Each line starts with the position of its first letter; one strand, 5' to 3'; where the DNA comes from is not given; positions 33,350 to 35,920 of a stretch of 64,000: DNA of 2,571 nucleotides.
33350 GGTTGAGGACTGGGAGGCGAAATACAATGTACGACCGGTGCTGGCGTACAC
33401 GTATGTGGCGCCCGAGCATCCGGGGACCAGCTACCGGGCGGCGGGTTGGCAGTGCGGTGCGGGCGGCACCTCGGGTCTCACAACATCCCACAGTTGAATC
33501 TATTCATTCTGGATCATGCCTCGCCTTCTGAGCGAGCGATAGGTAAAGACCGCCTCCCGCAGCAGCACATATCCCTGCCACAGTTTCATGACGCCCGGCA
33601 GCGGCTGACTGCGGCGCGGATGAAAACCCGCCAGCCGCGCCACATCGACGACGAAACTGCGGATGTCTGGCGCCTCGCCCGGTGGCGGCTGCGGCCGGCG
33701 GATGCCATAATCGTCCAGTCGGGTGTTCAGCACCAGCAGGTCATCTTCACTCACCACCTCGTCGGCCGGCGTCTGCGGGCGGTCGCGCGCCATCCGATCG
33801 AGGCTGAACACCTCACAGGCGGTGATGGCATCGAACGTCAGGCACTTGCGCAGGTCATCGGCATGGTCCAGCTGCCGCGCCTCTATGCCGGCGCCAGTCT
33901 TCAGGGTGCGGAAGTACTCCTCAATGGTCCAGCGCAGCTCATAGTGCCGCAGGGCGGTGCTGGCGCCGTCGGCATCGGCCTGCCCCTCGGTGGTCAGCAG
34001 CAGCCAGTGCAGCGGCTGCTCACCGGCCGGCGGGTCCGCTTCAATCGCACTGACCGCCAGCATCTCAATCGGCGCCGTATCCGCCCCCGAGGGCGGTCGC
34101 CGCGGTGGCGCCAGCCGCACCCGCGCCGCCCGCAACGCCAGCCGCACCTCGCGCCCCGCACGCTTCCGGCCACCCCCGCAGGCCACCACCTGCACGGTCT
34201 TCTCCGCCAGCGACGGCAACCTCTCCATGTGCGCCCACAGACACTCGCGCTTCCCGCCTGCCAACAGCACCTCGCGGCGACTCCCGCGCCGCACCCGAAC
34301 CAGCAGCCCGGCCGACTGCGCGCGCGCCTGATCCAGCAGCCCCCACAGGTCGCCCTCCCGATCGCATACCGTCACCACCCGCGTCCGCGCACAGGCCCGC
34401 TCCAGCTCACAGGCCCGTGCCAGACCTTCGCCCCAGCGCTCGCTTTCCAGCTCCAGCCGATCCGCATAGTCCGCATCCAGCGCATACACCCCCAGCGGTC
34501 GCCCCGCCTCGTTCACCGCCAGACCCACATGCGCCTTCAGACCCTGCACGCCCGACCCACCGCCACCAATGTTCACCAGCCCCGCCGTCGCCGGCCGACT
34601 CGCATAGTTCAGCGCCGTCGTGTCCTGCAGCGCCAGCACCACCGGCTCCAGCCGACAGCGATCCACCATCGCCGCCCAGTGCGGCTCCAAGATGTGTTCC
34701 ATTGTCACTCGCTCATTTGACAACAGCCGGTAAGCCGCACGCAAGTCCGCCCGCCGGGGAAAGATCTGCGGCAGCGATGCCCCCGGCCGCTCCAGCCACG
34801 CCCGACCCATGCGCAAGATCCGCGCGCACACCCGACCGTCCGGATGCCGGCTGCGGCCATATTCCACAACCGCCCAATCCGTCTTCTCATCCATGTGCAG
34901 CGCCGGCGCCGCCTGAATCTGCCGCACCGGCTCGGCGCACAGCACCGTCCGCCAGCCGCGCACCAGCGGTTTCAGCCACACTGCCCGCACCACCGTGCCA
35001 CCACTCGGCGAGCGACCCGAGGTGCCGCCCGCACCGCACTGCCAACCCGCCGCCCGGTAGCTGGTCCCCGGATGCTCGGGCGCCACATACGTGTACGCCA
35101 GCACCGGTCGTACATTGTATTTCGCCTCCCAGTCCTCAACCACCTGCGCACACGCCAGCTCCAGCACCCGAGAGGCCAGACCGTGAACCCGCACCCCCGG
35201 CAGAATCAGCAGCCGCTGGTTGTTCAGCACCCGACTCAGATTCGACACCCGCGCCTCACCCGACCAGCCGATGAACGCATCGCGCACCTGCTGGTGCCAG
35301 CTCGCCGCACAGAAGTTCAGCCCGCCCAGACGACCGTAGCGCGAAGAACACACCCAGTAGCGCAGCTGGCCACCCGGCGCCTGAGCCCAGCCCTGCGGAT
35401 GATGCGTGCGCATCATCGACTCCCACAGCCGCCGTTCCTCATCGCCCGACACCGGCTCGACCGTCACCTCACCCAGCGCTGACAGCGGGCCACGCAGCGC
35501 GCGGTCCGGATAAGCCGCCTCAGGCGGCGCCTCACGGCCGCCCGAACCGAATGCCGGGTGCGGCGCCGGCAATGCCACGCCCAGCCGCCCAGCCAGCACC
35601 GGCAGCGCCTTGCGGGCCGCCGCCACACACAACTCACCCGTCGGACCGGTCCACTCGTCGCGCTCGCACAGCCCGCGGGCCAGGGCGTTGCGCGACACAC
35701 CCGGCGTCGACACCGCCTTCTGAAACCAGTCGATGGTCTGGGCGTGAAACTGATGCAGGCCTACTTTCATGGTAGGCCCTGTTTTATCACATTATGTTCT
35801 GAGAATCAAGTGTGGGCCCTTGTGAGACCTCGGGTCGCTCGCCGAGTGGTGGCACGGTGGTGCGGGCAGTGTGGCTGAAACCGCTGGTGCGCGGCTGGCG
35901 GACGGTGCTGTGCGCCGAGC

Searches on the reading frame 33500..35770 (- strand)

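Call 87: search_protein_families(library=ncbifam, proteins=[window:33500-35770:-], max_evalue=0.001)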
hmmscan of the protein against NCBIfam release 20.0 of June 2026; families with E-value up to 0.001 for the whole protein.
window:33500-35770:- (756 aa): 5 families
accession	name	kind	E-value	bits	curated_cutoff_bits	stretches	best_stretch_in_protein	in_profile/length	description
NF033590.1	transpos_IS4_3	equivalog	6.6e-81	272.3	160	1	345-744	1-405/405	IS4 family transposase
NF049926.2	IS4_FS_Nterm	equivalog_domain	1.2e-09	37.7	27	1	298-353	2-57/58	IS4/Tn5 family transposase DNA-binding protein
NF033591.1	transpos_IS4_2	equivalog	2.4e-08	33.5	152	1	588-638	213-261/340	IS4 family transposase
NF049999.1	transpos_IS701_3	equivalog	4.3e-05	22.6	170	0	591-649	297-352/412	IS701 family transposase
NF033540.2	transpos_IS701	equivalog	0.00015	21.2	150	1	459-630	178-335/363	IS701 family transposase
